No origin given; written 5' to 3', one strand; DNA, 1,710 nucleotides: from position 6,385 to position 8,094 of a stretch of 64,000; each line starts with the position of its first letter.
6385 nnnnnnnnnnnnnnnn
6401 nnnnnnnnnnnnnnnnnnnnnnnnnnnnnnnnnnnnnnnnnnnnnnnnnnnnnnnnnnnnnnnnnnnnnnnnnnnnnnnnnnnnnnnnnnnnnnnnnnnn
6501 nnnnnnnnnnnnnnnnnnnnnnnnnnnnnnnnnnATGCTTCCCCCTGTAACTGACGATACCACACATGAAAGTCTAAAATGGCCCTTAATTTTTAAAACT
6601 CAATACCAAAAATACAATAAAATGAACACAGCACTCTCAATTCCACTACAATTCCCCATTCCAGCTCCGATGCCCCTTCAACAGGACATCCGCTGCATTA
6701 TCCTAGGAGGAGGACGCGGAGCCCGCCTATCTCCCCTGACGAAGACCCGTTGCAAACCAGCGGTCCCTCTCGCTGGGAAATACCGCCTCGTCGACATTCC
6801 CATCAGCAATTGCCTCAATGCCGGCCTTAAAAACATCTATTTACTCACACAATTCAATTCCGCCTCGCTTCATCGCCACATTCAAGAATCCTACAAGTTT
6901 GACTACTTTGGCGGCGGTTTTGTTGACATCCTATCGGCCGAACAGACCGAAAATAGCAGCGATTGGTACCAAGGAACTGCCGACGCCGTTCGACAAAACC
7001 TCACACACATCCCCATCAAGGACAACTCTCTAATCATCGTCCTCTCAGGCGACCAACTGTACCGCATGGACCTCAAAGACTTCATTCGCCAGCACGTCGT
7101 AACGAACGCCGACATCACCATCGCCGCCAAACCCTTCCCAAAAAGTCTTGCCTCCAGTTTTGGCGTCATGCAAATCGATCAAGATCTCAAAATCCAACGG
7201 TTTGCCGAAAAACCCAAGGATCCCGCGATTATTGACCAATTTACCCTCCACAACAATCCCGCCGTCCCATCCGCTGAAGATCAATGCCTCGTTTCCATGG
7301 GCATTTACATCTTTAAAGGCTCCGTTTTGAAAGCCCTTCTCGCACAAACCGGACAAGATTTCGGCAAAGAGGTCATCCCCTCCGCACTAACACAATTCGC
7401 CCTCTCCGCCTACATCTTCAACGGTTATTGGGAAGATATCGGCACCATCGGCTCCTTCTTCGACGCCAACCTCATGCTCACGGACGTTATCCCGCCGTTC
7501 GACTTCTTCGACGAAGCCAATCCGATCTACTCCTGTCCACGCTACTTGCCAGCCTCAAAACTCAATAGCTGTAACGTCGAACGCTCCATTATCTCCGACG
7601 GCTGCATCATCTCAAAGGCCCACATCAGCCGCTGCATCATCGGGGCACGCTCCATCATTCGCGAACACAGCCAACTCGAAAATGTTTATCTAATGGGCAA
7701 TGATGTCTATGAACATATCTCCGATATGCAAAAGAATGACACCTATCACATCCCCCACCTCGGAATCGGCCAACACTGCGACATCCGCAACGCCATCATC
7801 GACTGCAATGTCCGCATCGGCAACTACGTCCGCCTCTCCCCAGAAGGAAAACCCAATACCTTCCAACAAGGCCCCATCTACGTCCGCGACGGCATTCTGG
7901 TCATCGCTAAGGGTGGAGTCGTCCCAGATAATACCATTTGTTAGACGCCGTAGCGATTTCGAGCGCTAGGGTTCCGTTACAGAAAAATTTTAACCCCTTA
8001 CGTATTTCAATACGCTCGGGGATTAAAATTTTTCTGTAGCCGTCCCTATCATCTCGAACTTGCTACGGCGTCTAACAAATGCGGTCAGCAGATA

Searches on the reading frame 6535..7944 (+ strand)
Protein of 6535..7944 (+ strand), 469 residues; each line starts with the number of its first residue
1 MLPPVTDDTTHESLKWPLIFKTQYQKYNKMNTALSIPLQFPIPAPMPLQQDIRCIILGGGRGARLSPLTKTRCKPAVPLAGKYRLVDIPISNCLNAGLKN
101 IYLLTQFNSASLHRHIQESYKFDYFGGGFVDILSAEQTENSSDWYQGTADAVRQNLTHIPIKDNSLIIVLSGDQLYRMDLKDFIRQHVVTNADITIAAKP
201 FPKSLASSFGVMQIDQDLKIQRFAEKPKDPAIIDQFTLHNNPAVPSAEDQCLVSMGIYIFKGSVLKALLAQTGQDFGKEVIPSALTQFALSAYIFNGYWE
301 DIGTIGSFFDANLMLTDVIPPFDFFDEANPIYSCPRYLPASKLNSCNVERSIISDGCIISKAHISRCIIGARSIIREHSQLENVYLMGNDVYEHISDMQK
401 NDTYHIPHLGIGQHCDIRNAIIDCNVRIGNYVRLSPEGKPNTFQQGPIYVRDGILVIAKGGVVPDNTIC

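Call 31: search_protein_families(library=pfam, proteins=[window:6535-7944:+], max_evalue=0.001)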
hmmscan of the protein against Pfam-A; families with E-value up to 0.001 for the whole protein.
window:6535-7944:+ (469 aa): 8 families
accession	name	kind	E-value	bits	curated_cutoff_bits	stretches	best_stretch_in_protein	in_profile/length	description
PF00483.29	NTP_transferase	-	1.8e-59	201.7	21.2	1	55-316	3-243/245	Nucleotidyl transferase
PF25247.1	LbH_GLGC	-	4.2e-43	146.9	27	1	336-468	1-135/135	GLGC left-handed parallel beta-helix domain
PF24894.1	Hexapep_GlmU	-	1.8e-10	41.3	23.3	1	344-430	12-79/104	GlmU-like, C-terminal hexapeptide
PF25084.1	LbH_EIF2B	-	6e-06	26.7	54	0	345-390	15-62/105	EIF2B subunit epsilon LbH domain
PF07959.18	Fucose_pyrophosphorylase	-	0.00012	21.6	34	0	166-272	67-172/418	Fucose pyrophosphorylase domain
PF25087.1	GMPPB_C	-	0.00015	21.8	39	1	349-414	39-103/110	GMPPB C-terminal domain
PF12804.13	NTP_transf_3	-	0.0002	22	27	1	54-199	1-123/160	MobA-like NTP transferase domain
PF00132.30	Hexapep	-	0.00065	19.7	27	0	351-381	2-34/36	Bacterial transferase hexapeptide (six repeats)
